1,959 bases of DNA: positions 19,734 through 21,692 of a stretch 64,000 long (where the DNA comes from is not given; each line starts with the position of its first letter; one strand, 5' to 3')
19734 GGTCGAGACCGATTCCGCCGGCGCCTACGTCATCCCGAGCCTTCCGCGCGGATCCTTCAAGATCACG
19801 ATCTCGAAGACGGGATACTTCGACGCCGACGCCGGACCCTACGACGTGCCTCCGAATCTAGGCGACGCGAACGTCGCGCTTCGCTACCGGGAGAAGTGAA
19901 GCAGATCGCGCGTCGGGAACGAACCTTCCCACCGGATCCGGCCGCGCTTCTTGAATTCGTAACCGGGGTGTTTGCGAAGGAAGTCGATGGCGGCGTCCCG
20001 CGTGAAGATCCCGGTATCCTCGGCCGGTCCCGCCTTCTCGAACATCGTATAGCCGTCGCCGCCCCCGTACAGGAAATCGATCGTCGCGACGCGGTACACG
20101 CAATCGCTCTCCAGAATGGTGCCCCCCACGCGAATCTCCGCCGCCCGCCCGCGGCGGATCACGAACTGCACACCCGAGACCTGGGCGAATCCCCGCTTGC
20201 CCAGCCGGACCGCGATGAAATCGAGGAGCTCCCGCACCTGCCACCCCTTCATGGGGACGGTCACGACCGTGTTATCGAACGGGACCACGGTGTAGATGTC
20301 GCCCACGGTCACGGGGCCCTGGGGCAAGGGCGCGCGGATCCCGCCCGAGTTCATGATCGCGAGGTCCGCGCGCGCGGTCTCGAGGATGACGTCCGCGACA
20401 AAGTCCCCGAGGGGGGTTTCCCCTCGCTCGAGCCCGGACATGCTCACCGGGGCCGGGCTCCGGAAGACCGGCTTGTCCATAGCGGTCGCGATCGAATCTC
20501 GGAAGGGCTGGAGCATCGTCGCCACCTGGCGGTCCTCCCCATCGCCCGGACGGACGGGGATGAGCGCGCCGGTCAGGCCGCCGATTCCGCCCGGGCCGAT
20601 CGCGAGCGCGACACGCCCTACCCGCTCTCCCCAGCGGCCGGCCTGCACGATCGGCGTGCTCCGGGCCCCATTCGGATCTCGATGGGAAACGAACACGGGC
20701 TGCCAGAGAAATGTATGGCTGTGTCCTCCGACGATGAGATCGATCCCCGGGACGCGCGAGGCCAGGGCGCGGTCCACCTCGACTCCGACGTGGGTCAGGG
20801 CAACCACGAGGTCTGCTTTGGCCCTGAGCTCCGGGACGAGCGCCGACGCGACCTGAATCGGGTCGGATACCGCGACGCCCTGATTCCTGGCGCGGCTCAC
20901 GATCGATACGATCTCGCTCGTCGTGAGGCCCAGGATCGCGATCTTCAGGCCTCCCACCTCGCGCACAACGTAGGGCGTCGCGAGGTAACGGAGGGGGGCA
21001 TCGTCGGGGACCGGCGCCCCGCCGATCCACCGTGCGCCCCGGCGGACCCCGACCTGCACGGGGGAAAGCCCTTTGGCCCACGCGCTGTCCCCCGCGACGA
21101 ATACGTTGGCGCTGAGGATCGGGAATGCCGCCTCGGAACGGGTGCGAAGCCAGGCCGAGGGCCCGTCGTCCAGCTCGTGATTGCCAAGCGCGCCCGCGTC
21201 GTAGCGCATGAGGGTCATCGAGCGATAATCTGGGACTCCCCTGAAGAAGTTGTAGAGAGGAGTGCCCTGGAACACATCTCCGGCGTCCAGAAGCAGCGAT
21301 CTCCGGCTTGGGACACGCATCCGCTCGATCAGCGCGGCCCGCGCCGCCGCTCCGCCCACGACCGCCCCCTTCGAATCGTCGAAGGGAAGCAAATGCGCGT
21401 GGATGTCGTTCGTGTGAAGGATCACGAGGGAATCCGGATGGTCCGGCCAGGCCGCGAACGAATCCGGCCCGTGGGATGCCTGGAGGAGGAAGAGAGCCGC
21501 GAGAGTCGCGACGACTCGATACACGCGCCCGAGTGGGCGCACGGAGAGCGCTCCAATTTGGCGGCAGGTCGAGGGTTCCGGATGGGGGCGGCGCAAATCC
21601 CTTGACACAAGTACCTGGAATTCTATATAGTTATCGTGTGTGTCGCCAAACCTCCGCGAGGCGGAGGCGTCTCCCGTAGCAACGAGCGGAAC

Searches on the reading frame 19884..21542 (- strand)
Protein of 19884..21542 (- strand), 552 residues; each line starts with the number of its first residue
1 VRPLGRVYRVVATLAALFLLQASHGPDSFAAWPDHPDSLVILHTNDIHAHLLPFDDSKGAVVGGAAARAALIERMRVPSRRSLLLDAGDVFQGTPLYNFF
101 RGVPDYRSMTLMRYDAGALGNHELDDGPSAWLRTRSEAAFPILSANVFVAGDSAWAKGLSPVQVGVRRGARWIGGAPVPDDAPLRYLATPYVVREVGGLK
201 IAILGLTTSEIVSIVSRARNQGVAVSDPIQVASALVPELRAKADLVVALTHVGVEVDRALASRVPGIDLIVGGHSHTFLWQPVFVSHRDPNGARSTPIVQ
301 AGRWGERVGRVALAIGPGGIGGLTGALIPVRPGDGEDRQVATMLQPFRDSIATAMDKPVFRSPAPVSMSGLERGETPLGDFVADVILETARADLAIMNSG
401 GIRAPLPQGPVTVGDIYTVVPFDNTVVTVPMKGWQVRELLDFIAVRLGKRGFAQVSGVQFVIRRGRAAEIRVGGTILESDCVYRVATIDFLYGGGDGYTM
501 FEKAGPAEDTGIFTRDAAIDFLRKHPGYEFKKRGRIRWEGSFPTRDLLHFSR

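Call 33: find_encoding_contigs(protein=window:19884-21542:-, flank=5000, max_places=6)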
Protein window:19884-21542:- (552 aa): 6 contigs read that carry it; 5 places shown.
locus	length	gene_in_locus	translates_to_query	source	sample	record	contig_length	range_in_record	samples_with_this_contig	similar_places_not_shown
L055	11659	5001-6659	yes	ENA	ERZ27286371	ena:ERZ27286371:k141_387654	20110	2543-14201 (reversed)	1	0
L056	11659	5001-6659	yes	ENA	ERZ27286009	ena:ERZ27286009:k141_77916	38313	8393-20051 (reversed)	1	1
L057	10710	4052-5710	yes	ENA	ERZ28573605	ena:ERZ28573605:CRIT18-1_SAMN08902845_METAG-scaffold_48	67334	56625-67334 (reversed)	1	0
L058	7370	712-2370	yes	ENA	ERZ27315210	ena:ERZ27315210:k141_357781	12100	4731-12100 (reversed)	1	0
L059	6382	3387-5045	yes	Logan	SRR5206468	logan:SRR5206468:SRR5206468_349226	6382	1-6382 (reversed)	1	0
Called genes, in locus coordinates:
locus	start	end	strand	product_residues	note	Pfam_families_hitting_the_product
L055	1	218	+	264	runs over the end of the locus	PF19293:CdaA_N, PF02457:DAC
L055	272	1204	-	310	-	PF00535:Glycos_transf_2, PF13641:Glyco_tranf_2_3, PF13632:Glyco_trans_2_3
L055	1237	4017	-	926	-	PF00675:Peptidase_M16 (weak), PF05193:Peptidase_M16_C, PF00675:Peptidase_M16, PF05193:Peptidase_M16_C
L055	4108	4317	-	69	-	PF00313:CSD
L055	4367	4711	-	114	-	PF13451:zf_Tbcl, PF23477:zf_Tbcl_2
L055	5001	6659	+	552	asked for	PF00149:Metallophos, PF02872:5_nucleotid_C, PF21953:NadN_nucleosid_C (weak)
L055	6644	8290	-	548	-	PF00082:Peptidase_S8, PF13620:CarboxypepD_reg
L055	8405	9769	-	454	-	PF13600:DUF4140 (faint), PF13598:DUF4139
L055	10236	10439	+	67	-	PF00313:CSD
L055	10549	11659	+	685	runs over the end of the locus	PF00324:AA_permease, PF13520:AA_permease_2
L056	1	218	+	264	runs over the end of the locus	PF19293:CdaA_N, PF02457:DAC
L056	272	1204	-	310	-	PF00535:Glycos_transf_2, PF13641:Glyco_tranf_2_3, PF13632:Glyco_trans_2_3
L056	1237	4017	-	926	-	PF00675:Peptidase_M16 (weak), PF05193:Peptidase_M16_C, PF00675:Peptidase_M16, PF05193:Peptidase_M16_C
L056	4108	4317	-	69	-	PF00313:CSD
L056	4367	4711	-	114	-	PF13451:zf_Tbcl, PF23477:zf_Tbcl_2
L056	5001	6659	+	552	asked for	PF00149:Metallophos, PF02872:5_nucleotid_C, PF21953:NadN_nucleosid_C (weak)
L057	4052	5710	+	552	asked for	PF00149:Metallophos, PF02872:5_nucleotid_C, PF21953:NadN_nucleosid_C (weak)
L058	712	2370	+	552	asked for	PF00149:Metallophos, PF02872:5_nucleotid_C, PF21953:NadN_nucleosid_C (weak)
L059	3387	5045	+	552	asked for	PF00149:Metallophos, PF02872:5_nucleotid_C, PF21953:NadN_nucleosid_C (weak)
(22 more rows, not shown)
